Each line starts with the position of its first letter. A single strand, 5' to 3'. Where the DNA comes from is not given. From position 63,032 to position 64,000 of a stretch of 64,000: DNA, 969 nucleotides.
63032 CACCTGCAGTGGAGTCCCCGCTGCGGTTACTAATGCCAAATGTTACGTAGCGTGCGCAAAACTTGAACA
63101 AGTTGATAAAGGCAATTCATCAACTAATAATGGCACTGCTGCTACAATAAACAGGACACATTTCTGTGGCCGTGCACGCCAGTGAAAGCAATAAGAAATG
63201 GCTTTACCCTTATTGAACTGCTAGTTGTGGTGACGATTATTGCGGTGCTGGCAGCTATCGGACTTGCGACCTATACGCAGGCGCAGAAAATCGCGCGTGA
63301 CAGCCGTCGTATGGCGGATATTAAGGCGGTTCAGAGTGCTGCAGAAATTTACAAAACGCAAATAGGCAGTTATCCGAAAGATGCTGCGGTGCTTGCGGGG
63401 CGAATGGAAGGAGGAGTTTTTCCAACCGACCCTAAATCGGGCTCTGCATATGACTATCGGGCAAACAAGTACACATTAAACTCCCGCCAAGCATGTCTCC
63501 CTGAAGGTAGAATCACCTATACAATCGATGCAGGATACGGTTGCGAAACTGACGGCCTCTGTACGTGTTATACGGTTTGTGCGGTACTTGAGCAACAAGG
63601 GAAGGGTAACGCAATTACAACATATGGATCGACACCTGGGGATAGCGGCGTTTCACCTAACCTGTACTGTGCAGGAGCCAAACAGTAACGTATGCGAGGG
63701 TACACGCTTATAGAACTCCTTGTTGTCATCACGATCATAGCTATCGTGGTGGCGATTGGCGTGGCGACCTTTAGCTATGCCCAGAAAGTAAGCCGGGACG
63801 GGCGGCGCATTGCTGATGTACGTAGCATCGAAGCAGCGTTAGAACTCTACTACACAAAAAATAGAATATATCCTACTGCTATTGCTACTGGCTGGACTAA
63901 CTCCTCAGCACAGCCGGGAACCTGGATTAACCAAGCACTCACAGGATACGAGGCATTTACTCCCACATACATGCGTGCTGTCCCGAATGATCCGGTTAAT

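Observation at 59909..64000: Tandem array of at least seven type IV pilin-like paralogues downstream of pilB-pilT-pilC-pilD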

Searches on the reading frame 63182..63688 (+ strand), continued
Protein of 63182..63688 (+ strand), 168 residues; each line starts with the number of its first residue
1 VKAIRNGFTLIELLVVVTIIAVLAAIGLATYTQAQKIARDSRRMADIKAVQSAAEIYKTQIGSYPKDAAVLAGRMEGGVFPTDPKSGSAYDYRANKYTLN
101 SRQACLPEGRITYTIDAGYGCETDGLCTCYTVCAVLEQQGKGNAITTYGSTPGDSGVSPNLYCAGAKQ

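Call 35: find_homologous_proteins(query=window:63182-63688:+, max_evalue=0.001)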
Query window:63182-63688:+ (168 aa): 107 proteins with E <= 0.001 among 667 candidates.
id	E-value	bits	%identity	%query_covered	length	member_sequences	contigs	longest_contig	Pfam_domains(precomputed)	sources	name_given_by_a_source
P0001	2.4e-105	367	100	100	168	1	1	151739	PF07963.18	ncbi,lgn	-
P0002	2.8e-23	100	62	52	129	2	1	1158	PF07963.18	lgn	-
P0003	3.1e-20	90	51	53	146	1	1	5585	PF07963.18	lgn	-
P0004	7.4e-20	89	55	52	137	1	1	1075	PF07963.18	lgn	-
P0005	1.4e-16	79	45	60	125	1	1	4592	PF07963.18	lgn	-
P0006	8.8e-16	76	51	52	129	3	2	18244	PF07963.18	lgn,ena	-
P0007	1.2e-15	76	46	55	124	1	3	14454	PF07963.18,PF16732.11,PF08334.17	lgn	-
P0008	1.2e-15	76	47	60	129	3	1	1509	PF07963.18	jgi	jgi:general secretion pathway protein G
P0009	1.5e-15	75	37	88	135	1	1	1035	PF07963.18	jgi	-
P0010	1.6e-15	75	47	58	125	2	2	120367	PF07963.18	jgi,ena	-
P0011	3.5e-15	74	44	56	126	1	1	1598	PF07963.18,PF08334.17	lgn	-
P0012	3.8e-15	74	36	98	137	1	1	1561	PF07963.18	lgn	-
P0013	8.8e-15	73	43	63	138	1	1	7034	PF07963.18,PF08334.17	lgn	-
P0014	1.1e-14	72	44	60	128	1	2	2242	PF07963.18,PF16732.11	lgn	-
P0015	1.1e-14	72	38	79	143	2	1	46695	PF07963.18,PF08334.17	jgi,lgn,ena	-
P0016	1.4e-14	72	45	53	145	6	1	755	PF07963.18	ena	-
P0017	1.9e-14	72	39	75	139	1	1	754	PF07963.18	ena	-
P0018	2.9e-14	71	46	58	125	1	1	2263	PF07963.18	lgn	-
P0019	4.6e-14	70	43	49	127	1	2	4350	PF07963.18,PF16732.11,PF08334.17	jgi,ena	-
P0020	4.6e-14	70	42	71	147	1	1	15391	PF07963.18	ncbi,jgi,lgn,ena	-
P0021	5.4e-14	70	49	52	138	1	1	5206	PF07963.18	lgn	-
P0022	6.0e-14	70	46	55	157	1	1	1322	PF07963.18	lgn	-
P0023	6.8e-14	70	38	98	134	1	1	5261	PF07963.18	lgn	-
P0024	7.9e-14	70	46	52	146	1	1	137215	PF07963.18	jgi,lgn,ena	-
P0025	8.4e-14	70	49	55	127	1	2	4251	PF07963.18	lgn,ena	-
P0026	1.0e-13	69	48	52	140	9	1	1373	PF07963.18,PF16732.11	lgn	-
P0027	1.5e-13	69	50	50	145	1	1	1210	PF07963.18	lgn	-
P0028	2.8e-13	68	40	98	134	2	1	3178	PF07963.18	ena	-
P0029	3.4e-13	68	51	56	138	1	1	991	PF07963.18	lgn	-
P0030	3.9e-13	67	45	51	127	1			PF07963.18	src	-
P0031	4.4e-13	67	45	54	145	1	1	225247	PF07963.18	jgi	jgi:general secretion pathway protein G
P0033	6.0e-13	67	44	56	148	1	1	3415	PF07963.18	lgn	-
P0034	7.8e-13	66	47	55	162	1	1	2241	PF07963.18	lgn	-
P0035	8.9e-13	66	49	51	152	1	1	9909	PF07963.18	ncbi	-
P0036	1.9e-12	65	36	100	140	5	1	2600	PF07963.18,PF16732.11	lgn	-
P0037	2.6e-12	65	40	68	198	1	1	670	PF07963.18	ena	-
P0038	5.1e-12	64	44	51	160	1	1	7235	PF07963.18,PF08334.17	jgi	-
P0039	1.2e-11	63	45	57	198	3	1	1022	PF07963.18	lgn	-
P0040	1.6e-11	62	41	55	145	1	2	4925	PF07963.18,PF08334.17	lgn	-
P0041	2.5e-11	62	44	49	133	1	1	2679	PF07963.18,PF16732.11,PF08334.17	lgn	-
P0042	4.6e-11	61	44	50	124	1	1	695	PF07963.18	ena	-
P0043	6.7e-11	60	35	80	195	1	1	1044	PF07963.18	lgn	-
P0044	6.7e-11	60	45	53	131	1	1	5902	PF07963.18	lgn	-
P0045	1.6e-10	59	37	83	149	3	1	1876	PF07963.18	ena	-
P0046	1.6e-10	59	45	51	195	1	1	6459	PF07963.18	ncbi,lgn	-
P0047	2.0e-10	59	52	36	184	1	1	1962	PF07963.18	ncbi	-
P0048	2.1e-10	58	36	80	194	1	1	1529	PF07963.18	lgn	-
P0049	2.3e-10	58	39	56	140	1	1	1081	PF07963.18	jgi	jgi:prepilin-type N-terminal cleavage/methylation domain-containing protein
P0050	3.1e-10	58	42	52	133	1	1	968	PF07963.18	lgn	-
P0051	3.9e-10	58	36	80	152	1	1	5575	PF07963.18,PF08334.17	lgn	-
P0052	4.3e-10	57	34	81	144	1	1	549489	PF07963.18,PF08334.17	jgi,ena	-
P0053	4.4e-10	57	41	52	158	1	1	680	PF07963.18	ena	-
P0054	4.6e-10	57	34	83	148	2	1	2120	PF07963.18,PF08334.17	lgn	-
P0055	4.8e-10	57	35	96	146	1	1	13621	PF07963.18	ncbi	-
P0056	4.9e-10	57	35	81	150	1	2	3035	PF07963.18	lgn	-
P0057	5.3e-10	57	41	56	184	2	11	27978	PF07963.18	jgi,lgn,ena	-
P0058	6.2e-10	57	40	67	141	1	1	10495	PF07963.18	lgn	-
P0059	7.4e-10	57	44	45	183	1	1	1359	PF07963.18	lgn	-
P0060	1.3e-9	56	39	60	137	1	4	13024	PF07963.18,PF08334.17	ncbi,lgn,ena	-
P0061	2.5e-9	55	42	58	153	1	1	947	PF07963.18,PF16732.11,PF08334.17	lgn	-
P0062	3.4e-9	55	39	52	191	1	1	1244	PF07963.18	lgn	-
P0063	6.1e-9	54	36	51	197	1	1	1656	PF07963.18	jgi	jgi:prepilin-type N-terminal cleavage/methylation domain-containing protein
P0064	7.8e-9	53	34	83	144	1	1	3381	PF07963.18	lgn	-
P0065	8.3e-9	53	46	51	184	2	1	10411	PF07963.18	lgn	-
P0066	9.3e-9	53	34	85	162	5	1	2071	PF07963.18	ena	-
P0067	9.5e-9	53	42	52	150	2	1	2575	PF07963.18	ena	-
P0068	3.3e-8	51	45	51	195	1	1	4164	PF07963.18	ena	-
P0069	3.8e-8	51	40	57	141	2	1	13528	PF07963.18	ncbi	-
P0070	3.9e-8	51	36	54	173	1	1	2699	PF07963.18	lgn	-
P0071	4.5e-8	51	41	55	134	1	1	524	PF07963.18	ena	-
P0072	7.5e-8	50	48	39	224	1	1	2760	PF07963.18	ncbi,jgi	-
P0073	9.3e-8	50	40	52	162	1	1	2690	PF07963.18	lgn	-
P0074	1.1e-7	50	33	73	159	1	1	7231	PF07963.18,PF08334.17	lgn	-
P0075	3.3e-7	48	51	42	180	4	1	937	PF07963.18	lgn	-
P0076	5.0e-7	48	53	35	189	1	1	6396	PF07963.18,PF08334.17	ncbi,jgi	jgi:general secretion pathway protein G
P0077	7.0e-7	47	39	48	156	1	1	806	PF07963.18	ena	-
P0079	1.4e-6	46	39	38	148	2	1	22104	PF07963.18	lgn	-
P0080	3.0e-6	45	41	50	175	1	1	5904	PF07963.18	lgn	-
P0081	6.4e-6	44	43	40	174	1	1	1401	PF07963.18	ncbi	-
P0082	7.7e-6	44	39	56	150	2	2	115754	PF07963.18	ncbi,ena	-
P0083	1.4e-5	43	42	49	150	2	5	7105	PF07963.18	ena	-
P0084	2.8e-5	42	44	42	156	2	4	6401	PF07963.18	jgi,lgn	jgi:prepilin-type N-terminal cleavage/methylation domain-containing protein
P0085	5.6e-5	41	35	60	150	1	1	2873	PF07963.18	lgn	-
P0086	6.8e-5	41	33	80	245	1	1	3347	PF07963.18,PF07596.17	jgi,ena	-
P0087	9.8e-5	40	45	37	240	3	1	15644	PF07963.18,PF07596.17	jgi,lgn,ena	-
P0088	1.4e-4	40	36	55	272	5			PF07963.18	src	-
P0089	1.6e-4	39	50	33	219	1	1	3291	PF07963.18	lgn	-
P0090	1.6e-4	39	46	36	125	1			PF07963.18,PF07596.17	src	-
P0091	1.6e-4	39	34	70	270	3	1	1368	PF07963.18,PF07596.17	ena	-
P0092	1.7e-4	39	55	32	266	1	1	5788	PF07963.18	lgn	-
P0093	2.0e-4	39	48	33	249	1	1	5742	PF07963.18,PF07596.17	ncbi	-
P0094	2.0e-4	39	46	40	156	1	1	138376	PF16734.11,PF07963.18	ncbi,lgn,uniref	ncbi:type IV pilin protein [Thermosynechococcus sp.]|uniref:type IV pilin protein n=1 Tax=Thermosyne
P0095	3.8e-4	38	48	38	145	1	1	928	PF07963.18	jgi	jgi:prepilin-type N-terminal cleavage/methylation domain-containing protein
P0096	4.0e-4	38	44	37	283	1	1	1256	PF07963.18,PF07596.17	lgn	-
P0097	4.6e-4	38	47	38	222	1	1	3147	PF07963.18,PF07596.17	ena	-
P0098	5.3e-4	38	53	32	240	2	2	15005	PF07963.18,PF07596.17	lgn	-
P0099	5.6e-4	38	45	39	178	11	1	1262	PF07963.18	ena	-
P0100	6.4e-4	37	36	64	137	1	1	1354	PF07963.18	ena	-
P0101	6.6e-4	37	49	32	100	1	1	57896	PF07963.18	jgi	jgi:prepilin-type N-terminal cleavage/methylation domain-containing protein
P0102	6.6e-4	37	47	32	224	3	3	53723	PF07963.18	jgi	jgi:prepilin-type N-terminal cleavage/methylation domain-containing protein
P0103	7.4e-4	37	51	34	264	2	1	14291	PF07963.18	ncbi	ncbi:MAG: prepilin-type N-terminal cleavage/methylation domain-containing protein [Armatimonadota ba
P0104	8.4e-4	37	35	64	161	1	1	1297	PF07963.18,PF07596.17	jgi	jgi:prepilin-type N-terminal cleavage/methylation domain-containing protein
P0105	8.4e-4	37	35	70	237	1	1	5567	PF07963.18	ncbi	-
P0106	9.3e-4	37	48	32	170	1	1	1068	PF07963.18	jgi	-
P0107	9.7e-4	37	36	54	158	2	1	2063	PF07963.18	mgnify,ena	mgnify:FL=1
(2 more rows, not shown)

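Call 45: search_protein_families(library=pfam, proteins=[L001:11682-13481:-, L001:13480-14748:+, L001:14820-15605:-], max_evalue=0.01)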
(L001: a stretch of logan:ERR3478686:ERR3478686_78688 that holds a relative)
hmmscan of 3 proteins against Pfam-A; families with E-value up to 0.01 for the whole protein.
L001:11682-13481:- (599 aa): 1 family
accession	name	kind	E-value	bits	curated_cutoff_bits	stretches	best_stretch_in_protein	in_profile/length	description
PF10034.15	Dpy19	-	0.0025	16.5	27.2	1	418-521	441-546/653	Q-cell neuroblast polarisation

L001:13480-14748:+ (422 aa): 3 families
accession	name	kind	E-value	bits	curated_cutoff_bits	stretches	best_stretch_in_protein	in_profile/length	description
PF02366.24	PMT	-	1.1e-27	97.6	22.7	1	10-234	2-235/245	Dolichyl-phosphate-mannose-protein mannosyltransferase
PF16192.10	PMT_4TMC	-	6.6e-23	81.7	32.4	1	246-409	2-190/202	C-terminal four TMM region of protein-O-mannosyltransferase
PF13231.12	PMT_2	-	2.8e-15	57.3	26.1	1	68-229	2-157/160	Dolichyl-phosphate-mannose-protein mannosyltransferase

L001:14820-15605:- (261 aa): 0 families

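Call 48: predict_structure(alignment_id=A2)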
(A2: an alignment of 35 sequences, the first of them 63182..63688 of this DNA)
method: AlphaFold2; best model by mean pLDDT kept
length: 168 residues; sequences in the alignment: 35
mean_pLDDT: 86.1   pTM: 0.78
mean pLDDT of the five models: 86.1, 86.0, 85.3, 84.0, 83.9
residues with pLDDT >= 90: 105; 70-90: 36; 50-70: 22; < 50: 5
segments of 3 or more residues with pLDDT < 50: 148-152
pLDDT, mean of each block of 10 residues (from residue 1): 74 96 97 97 97 96 95 95 96 89 77 63 89 91 64 58 89
secondary structure, 60 per line:
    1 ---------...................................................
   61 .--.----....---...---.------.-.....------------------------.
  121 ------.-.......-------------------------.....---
elements in order: H10-61 H69-72 E91-95 E129-135 E161-165

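Call 52: fold_search(model_id=the predicted structure, library=pdb)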
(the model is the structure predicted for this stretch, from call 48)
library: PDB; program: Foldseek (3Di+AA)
matches with E <= 10: 28; with E <= 0.001: 0
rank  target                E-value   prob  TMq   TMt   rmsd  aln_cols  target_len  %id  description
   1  9iuf_A                1.2e-02  1.00  0.50  0.41   4.6       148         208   14  Cryo-EM structure of the type IVb pilus from enterotoxigenic Escherichia coli (released 2025-05-28)
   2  3gn9_C                3.9e-02  0.87  0.29  0.42   9.4        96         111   23  Crystal structure of the major pseudopilin from the type 2 secretion system of Vibrio vulnificus (released 2009-07-28)
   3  3gn9_A                6.3e-02  0.91  0.31  0.46   8.5        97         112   22  Crystal structure of the major pseudopilin from the type 2 secretion system of Vibrio vulnificus (released 2009-07-28)
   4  4lw9_A                6.3e-02  0.90  0.31  0.42   8.3        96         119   22  Crystal structure of Vibrio cholera major pseudopilin EpsG (released 2014-07-16)
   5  4lw9_F                1.2e-01  0.69  0.28  0.40   8.4        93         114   26  Crystal structure of Vibrio cholera major pseudopilin EpsG (released 2014-07-16)
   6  4lw9_I                1.2e-01  0.69  0.29  0.40   8.6        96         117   23  Crystal structure of Vibrio cholera major pseudopilin EpsG (released 2014-07-16)
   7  5vxx_A                4.2e-01  0.30  0.32  0.34   7.9       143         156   20  Cryo-EM reconstruction of Neisseria gonorrhoeae Type IV pilus (released 2017-07-12)
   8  8p3b                  6.4e-01  0.11  0.25  0.26  14.4       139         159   19  Neisseria meningitidis Type IV pilus SA-GATDH variant (released 2024-04-03)
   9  4tsm_A                8.4e-01  0.57  0.30  0.11   2.5        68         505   24  MBP-fusion protein of PilA1 from C. difficile R20291 residues 26-166 (released 2015-01-14)
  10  6t8s_AAA              1.4e+00  0.44  0.30  0.37   2.3        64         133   23  Structure of the major Type IV pilin PilA1 from Clostridium difficile (released 2020-03-25)
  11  6t8s_BBB              1.4e+00  0.41  0.30  0.37   2.4        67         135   22  Structure of the major Type IV pilin PilA1 from Clostridium difficile (released 2020-03-25)
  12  1d2g_A                1.7e+00  0.01  0.13  0.09  12.7       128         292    9  CRYSTAL STRUCTURE OF R175K MUTANT GLYCINE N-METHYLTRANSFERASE FROM RAT LIVER (released 1999-10-25)
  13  1oqw_A                2.5e+00  0.04  0.22  0.25  12.8       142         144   19  Full-Length PAK Pilin from Pseudomonas aeruginosa (released 2003-06-03)
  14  2kep_MODEL_1_A        2.9e+00  0.12  0.25  0.36   3.9        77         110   19  Solution structure of XcpT, the main component of the type 2 secretion system of Pseudomonas aeruginosa (released 2009-10-06)
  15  1nbi_A                2.9e+00  0.01  0.13  0.10  12.4       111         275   14  Structure of R175K mutated glycine N-methyltransferase complexed with S-adenosylmethionine, R175K:SAM. (released 2003-03-04)
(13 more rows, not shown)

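Call 56: search_solved_structures(query=A2, max_evalue=1)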
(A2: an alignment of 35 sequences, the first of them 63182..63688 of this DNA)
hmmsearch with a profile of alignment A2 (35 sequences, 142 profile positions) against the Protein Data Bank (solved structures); distinct sequences matched with E-value up to 1: 36.
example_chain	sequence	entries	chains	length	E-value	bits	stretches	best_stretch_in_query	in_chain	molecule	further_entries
9egp_A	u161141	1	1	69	7.8e-19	71.5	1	3-68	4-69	Geopilin domain 1 protein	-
7tgg_A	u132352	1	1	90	1.2e-17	67.7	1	3-68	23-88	Geopilin domain 1 protein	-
2m7g_A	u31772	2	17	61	4e-15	59.5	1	10-68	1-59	Geopilin domain 1 protein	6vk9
5wda_A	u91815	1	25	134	3.8e-14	56.3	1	10-96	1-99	General secretion pathway protein G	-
6xxd_A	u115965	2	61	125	2.1e-13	54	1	10-87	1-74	PilA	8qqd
8tj2_C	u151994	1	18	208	2.5e-12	50.4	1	10-71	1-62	Type IV major pilin protein PilA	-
2hi2_A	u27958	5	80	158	2e-10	44.3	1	10-95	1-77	Fimbrial protein | PilA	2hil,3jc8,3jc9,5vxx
1ay2_A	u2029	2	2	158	5.7e-10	42.8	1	10-84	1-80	TYPE 4 PILIN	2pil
8pfb_G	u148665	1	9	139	5.9e-10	42.8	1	10-71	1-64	Type IV pilin PilE1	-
5kua_A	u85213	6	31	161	1.5e-09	41.5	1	10-84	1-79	pilin | Neisseria meningitidis PilE variant SB-GATDH | Neisseria meningitidis PilE, SB-DATDH variant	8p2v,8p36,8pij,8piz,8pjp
8p3b_A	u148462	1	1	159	2.1e-09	40.9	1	10-82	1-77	Fimbrial protein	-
9laa_A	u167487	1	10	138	7e-09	39.3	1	3-37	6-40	Type IV pilin protein PilA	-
8qqj_J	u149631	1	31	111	1e-08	38.7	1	10-107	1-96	Type IV narrow pilus major component PilA5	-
8tum_e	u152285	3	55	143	1.3e-08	38.4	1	10-87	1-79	Type IV major pilin protein PilA | Pilin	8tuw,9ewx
6xxe_A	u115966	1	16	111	1.6e-08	38.1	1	10-80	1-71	Uncharacterized protein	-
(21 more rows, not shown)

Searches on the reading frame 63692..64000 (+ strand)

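Call 7: search_protein_families(library=pfam, proteins=[window:63692-64000:+], max_evalue=0.01)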
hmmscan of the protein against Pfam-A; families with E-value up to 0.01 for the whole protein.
window:63692-64000:+ (103 aa): 2 families
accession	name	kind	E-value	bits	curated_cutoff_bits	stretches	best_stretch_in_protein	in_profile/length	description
PF07963.17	N_methyl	-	9.4e-07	28.6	21.2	1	2-22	5-25/27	Prokaryotic N-terminal methylation motif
PF08334.16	T2SSG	-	0.0084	16.6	21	0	40-101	15-69/108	Type II secretion system (T2SS), protein G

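Call 8: search_protein_families(library=ncbifam, proteins=[window:63692-64000:+], max_evalue=0.01)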
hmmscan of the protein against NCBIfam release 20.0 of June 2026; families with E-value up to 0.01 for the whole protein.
window:63692-64000:+ (103 aa): 11 families
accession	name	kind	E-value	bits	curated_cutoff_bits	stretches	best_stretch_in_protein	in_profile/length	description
TIGR01710.1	typeII_sec_gspG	equivalog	1.3e-10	41.4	88.85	1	2-102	1-95/134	type II secretion system major pseudopilin GspG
TIGR02532.1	IV_pilin_GFxxxE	domain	3.6e-07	29.8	16.3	1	2-23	2-23/24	prepilin-type N-terminal cleavage/methylation domain-containing protein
TIGR01708.2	typeII_sec_gspH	equivalog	1.1e-06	28.8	80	1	2-31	2-31/169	type II secretion system minor pseudopilin GspH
NF007862.0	PRK10574.1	equivalog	1.1e-06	28.8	138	1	2-33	5-37/145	prepilin peptidase-dependent pilin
NF007800.0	PRK10506.1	equivalog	2.7e-06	27.3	158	1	2-40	9-47/163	prepilin peptidase-dependent protein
NF040999.1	pilin_ComGC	equivalog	3.3e-06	27.2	75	1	2-60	2-60/84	competence type IV pilus major pilin ComGC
NF041775.1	typeIV_PilA_Myxo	equivalog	7.8e-06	26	400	1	2-58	11-68/214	type IV pilin protein PilA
TIGR02596.1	TIGR02596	subfamily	3.7e-05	23.9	70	1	4-57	1-55/196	Verru_Chthon cassette protein D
TIGR02599.1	TIGR02599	subfamily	0.00023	20.5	256.5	1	3-52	1-51/361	Verru_Chthon cassette protein C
NF006453.0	PRK08808.1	equivalog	0.0016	17.6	295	1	2-64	7-69/211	type II secretion system protein J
NF041013.1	T4P_ComGE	equivalog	0.0019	18.3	49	1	2-31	4-33/83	competence type IV pilus minor pilin ComGE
